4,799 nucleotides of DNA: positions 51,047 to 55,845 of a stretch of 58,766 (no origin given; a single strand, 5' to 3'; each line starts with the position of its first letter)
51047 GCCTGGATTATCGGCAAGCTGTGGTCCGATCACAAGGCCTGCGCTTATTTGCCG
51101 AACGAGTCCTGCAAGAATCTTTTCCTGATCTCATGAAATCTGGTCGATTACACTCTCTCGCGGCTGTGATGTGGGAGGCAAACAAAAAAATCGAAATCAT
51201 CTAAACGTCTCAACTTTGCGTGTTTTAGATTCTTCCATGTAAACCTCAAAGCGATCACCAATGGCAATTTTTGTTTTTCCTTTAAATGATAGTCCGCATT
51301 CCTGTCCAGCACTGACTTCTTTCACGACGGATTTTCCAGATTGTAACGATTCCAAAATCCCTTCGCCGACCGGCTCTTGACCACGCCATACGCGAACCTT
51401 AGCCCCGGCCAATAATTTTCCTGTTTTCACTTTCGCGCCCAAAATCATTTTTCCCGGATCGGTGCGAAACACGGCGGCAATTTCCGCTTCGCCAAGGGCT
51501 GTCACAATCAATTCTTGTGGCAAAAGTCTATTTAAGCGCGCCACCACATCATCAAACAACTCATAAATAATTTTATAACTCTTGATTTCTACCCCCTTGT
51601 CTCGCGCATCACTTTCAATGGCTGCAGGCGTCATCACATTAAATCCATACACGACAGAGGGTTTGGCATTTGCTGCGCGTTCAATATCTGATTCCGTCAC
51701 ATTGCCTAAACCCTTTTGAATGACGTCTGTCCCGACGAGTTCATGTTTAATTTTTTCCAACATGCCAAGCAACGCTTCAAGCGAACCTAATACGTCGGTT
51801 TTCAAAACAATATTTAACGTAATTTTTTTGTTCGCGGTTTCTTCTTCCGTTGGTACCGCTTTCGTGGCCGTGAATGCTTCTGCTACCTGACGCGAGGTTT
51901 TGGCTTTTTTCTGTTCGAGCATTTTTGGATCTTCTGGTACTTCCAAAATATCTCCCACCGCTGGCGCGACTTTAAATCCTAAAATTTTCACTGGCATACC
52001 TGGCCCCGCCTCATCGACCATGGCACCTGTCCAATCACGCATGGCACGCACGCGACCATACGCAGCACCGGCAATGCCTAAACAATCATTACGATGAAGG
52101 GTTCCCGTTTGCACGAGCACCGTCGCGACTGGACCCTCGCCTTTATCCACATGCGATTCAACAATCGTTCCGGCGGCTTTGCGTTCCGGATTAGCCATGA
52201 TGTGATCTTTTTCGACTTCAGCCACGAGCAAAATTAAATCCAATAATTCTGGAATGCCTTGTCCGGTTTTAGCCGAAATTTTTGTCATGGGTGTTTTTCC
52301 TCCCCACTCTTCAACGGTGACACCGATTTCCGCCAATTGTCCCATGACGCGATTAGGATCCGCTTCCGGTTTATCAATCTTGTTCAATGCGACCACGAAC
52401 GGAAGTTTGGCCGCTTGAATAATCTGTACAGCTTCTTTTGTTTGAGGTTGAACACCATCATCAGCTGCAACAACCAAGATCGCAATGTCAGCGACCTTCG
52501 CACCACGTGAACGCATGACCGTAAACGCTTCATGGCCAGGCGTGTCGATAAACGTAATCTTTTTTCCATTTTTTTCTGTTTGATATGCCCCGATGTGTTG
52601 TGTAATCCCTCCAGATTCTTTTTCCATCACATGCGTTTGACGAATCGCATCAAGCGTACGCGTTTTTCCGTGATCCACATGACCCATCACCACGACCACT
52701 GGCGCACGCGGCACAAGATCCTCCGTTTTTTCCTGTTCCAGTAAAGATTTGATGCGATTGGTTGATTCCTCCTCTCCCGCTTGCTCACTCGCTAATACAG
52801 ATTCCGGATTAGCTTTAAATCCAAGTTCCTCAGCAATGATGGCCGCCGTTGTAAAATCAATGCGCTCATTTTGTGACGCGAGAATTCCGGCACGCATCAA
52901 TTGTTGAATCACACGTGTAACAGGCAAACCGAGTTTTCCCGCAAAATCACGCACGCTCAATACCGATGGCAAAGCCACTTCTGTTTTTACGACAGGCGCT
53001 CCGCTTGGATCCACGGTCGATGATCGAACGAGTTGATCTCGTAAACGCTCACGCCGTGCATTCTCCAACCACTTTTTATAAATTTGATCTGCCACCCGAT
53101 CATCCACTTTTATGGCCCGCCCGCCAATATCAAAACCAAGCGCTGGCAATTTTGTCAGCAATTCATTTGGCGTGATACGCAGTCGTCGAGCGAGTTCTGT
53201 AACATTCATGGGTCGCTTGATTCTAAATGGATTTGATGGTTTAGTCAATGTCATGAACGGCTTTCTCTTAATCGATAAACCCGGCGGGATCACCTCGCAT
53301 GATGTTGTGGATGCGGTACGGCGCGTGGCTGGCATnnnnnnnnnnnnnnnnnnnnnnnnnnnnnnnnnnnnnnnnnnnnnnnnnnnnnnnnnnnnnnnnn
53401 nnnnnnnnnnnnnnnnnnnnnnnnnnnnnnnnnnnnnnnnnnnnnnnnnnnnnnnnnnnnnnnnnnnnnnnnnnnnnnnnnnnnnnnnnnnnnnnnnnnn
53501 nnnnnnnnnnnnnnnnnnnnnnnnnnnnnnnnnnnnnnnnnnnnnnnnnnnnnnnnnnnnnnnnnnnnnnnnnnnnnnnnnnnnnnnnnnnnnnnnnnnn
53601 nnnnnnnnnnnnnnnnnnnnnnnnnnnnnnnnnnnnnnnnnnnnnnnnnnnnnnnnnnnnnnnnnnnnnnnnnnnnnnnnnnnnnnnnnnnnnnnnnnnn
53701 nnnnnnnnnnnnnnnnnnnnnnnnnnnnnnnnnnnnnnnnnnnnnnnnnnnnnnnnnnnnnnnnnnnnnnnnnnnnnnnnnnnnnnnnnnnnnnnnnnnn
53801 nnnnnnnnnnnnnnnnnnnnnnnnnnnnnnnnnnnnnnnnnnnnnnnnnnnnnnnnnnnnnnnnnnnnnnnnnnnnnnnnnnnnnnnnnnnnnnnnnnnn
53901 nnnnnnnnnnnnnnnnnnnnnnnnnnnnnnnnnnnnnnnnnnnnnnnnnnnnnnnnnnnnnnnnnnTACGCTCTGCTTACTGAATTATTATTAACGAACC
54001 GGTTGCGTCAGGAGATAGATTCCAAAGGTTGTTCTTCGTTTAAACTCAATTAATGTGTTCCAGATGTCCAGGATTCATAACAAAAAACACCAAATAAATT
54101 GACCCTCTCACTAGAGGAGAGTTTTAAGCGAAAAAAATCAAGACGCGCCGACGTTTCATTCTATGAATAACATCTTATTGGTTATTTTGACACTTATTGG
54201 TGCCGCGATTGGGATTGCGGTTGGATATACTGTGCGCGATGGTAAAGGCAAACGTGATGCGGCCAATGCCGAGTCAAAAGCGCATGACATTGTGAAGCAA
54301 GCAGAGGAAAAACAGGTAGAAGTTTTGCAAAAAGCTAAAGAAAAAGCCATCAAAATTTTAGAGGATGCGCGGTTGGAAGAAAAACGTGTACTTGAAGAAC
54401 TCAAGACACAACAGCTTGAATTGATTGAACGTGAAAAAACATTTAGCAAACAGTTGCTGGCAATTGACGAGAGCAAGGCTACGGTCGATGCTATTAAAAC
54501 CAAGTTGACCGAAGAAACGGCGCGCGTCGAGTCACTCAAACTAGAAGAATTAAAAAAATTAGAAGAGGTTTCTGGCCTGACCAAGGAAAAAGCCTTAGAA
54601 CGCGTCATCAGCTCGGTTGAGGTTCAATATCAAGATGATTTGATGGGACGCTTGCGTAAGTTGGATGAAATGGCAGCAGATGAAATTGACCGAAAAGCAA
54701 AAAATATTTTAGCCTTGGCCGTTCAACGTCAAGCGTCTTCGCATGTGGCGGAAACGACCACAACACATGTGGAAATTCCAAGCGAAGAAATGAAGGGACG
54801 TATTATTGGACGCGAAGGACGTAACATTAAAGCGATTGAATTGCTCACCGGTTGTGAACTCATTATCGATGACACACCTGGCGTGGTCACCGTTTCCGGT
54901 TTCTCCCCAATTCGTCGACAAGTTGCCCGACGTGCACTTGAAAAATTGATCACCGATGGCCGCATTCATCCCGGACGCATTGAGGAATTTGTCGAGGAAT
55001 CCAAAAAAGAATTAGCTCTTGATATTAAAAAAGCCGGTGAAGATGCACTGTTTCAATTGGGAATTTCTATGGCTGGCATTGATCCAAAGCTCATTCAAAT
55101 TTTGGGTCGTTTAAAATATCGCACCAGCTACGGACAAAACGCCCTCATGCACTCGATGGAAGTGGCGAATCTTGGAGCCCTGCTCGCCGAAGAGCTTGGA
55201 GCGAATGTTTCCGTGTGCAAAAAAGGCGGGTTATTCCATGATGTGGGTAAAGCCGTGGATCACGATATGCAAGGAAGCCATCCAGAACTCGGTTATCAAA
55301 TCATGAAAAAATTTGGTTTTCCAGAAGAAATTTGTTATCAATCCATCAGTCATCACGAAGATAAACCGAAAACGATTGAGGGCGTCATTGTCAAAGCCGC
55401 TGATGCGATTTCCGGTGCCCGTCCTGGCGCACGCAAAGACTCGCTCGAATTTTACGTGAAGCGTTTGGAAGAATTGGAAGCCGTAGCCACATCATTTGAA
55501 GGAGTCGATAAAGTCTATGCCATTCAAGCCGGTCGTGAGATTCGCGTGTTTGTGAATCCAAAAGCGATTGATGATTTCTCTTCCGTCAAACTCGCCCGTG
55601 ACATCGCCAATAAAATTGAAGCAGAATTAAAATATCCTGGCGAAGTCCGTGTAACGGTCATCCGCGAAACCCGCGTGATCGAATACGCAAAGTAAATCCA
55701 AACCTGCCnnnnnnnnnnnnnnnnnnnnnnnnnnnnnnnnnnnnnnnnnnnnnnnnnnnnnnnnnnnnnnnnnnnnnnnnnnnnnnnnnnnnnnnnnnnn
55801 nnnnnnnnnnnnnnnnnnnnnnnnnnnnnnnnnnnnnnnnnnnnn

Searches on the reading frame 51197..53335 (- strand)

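Call 45: search_protein_families(library=pfam, proteins=[window:51197-53335:-], max_evalue=0.001)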
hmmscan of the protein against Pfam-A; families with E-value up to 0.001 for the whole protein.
window:51197-53335:- (712 aa): 8 families
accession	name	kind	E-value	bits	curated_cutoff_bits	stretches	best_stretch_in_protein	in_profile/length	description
PF00009.33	GTP_EFTU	-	9.1e-39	133.4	26.5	1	213-369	5-183/188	Elongation factor Tu GTP binding domain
PF11987.13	IF-2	-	2e-27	95.9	27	1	499-597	18-116/117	Translation-initiation factor 2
PF22042.2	EF-G_D2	-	9.7e-23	80.5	27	1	386-465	1-82/84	Elongation factor G domain 2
PF04760.21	IF2_N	-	6.2e-18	64.8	25.3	1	124-174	2-53/53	Translation initiation factor IF-2, N-terminal region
PF01926.29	MMR_HSR1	-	2.4e-11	44.2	21.9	1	214-319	2-113/113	50S ribosome-binding GTPase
PF03144.31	GTP_EFTU_D2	-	0.00012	22.8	30.3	0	632-693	4-69/73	Elongation factor Tu domain 2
PF04548.22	AIG1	-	0.00032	20.5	27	1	214-268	3-59/212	AIG1 family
PF21531.3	Rv2175c_wHTH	-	0.00078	19.8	27.1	0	124-153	14-43/57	DNA-binding protein Rv2175c, wHTH domain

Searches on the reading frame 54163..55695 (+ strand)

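Call 72: search_protein_families(library=pfam, proteins=[window:54163-55695:+], max_evalue=0.05)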
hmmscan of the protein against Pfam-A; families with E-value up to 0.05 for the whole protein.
window:54163-55695:+ (510 aa): 9 families
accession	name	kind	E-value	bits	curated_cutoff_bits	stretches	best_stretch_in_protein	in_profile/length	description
PF12072.13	RNase_Y_N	-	1.6e-24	86.9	32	1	6-194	2-201/201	RNase Y N-terminal region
PF01966.28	HD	-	9.1e-18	65.1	22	1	330-417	4-114/116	HD domain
PF00013.35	KH_1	-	2e-10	40.7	21.5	1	200-260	1-65/66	KH domain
PF13083.13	KH_KhpA-B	-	0.00038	20.8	32.1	1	196-229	26-58/73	KhpA/KhpB, KH domain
PF08668.18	HDOD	-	0.0014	18.6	22.9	0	329-365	97-134/196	HDOD domain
PF21800.4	KH_KRR1_2nd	-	0.0035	17.8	27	1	210-238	21-49/91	KRR1 small subunit processome component, second KH domain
PF00692.24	dUTPase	-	0.014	15.6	22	1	193-249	30-83/129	dUTPase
PF22675.2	KH-I_KHDC4-BBP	-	0.017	15.4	30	1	209-235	6-32/76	KHDC4/BBP-like, KH-domain type I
PF07650.23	KH_2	-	0.041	14.2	22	1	208-228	33-53/78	KH domain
